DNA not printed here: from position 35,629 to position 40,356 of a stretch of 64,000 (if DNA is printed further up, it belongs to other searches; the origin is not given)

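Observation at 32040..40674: Non-canonical MetFV-Hdr module: 1475-aa tandem HdrA fusion with GltD/NfnB-like insert, two mvhD paralogues, and a fused hdrCB placed downstream of metF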

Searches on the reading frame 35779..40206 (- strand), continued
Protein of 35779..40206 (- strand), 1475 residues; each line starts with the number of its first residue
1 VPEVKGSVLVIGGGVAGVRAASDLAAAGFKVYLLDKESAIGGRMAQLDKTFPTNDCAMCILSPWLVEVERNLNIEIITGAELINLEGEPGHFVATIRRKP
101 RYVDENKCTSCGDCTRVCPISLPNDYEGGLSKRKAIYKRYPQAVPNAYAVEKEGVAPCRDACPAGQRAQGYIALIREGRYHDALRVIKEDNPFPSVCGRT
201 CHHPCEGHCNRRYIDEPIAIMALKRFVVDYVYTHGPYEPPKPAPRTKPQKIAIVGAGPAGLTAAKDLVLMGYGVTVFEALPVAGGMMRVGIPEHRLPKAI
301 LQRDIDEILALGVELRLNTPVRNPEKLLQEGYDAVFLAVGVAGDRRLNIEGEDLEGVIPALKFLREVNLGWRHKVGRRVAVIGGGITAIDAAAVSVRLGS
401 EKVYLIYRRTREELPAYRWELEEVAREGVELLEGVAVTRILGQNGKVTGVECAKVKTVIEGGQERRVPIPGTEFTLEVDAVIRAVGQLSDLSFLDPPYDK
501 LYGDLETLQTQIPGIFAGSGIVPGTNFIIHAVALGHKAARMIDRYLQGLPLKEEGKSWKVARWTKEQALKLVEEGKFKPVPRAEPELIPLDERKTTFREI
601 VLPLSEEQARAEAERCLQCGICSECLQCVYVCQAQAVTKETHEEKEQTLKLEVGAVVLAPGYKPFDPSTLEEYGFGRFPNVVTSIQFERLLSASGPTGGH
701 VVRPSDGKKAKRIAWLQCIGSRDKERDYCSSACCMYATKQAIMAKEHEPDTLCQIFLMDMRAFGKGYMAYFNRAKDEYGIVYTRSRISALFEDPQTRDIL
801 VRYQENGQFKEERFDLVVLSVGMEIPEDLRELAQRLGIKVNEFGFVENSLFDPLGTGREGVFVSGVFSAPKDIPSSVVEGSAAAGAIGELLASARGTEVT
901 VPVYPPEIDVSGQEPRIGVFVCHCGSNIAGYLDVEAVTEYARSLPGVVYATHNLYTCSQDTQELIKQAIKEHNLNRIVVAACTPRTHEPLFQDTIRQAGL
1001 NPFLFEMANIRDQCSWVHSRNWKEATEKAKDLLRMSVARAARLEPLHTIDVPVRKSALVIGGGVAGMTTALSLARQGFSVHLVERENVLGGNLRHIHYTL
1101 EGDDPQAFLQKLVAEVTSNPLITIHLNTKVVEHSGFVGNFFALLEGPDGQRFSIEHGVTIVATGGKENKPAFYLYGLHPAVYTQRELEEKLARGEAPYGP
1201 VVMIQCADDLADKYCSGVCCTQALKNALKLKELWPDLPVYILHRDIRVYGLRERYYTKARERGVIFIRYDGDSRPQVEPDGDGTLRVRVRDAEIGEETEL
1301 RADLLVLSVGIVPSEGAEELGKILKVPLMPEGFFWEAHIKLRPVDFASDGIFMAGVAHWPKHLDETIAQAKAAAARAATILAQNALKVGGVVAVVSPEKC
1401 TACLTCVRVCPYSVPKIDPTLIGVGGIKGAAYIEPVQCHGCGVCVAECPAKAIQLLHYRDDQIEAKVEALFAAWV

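Call 17: search_solved_structures(query=window:35779-40206:-, max_evalue=1e-150, show_alignments=1)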
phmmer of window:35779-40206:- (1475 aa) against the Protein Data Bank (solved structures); distinct sequences matched with E-value up to 1e-150: 5.
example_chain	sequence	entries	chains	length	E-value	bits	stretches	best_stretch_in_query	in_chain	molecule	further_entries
5odc_A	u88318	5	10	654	8.7e-199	666.6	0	913-1085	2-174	Heterodisulfide reductase, subunit A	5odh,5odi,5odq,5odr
8rvu_a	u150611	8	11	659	1.5e-182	612.8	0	912-1071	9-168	H(2):CoB-CoM heterodisulfide,ferredoxin reductase subunit A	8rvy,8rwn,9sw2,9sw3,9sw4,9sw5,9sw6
8rvv_A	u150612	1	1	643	4.3e-181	608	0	915-1067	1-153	H(2):CoB-CoM heterodisulfide,ferredoxin reductase subunit A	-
9sfi_A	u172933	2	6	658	8.9e-179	600.3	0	615-805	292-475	CoB--CoM heterodisulfide reductase iron-sulfur subunit A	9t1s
7bkb_A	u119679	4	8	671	9.9e-158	530.6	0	913-1074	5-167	CoB--CoM heterodisulfide reductase iron-sulfur subunit A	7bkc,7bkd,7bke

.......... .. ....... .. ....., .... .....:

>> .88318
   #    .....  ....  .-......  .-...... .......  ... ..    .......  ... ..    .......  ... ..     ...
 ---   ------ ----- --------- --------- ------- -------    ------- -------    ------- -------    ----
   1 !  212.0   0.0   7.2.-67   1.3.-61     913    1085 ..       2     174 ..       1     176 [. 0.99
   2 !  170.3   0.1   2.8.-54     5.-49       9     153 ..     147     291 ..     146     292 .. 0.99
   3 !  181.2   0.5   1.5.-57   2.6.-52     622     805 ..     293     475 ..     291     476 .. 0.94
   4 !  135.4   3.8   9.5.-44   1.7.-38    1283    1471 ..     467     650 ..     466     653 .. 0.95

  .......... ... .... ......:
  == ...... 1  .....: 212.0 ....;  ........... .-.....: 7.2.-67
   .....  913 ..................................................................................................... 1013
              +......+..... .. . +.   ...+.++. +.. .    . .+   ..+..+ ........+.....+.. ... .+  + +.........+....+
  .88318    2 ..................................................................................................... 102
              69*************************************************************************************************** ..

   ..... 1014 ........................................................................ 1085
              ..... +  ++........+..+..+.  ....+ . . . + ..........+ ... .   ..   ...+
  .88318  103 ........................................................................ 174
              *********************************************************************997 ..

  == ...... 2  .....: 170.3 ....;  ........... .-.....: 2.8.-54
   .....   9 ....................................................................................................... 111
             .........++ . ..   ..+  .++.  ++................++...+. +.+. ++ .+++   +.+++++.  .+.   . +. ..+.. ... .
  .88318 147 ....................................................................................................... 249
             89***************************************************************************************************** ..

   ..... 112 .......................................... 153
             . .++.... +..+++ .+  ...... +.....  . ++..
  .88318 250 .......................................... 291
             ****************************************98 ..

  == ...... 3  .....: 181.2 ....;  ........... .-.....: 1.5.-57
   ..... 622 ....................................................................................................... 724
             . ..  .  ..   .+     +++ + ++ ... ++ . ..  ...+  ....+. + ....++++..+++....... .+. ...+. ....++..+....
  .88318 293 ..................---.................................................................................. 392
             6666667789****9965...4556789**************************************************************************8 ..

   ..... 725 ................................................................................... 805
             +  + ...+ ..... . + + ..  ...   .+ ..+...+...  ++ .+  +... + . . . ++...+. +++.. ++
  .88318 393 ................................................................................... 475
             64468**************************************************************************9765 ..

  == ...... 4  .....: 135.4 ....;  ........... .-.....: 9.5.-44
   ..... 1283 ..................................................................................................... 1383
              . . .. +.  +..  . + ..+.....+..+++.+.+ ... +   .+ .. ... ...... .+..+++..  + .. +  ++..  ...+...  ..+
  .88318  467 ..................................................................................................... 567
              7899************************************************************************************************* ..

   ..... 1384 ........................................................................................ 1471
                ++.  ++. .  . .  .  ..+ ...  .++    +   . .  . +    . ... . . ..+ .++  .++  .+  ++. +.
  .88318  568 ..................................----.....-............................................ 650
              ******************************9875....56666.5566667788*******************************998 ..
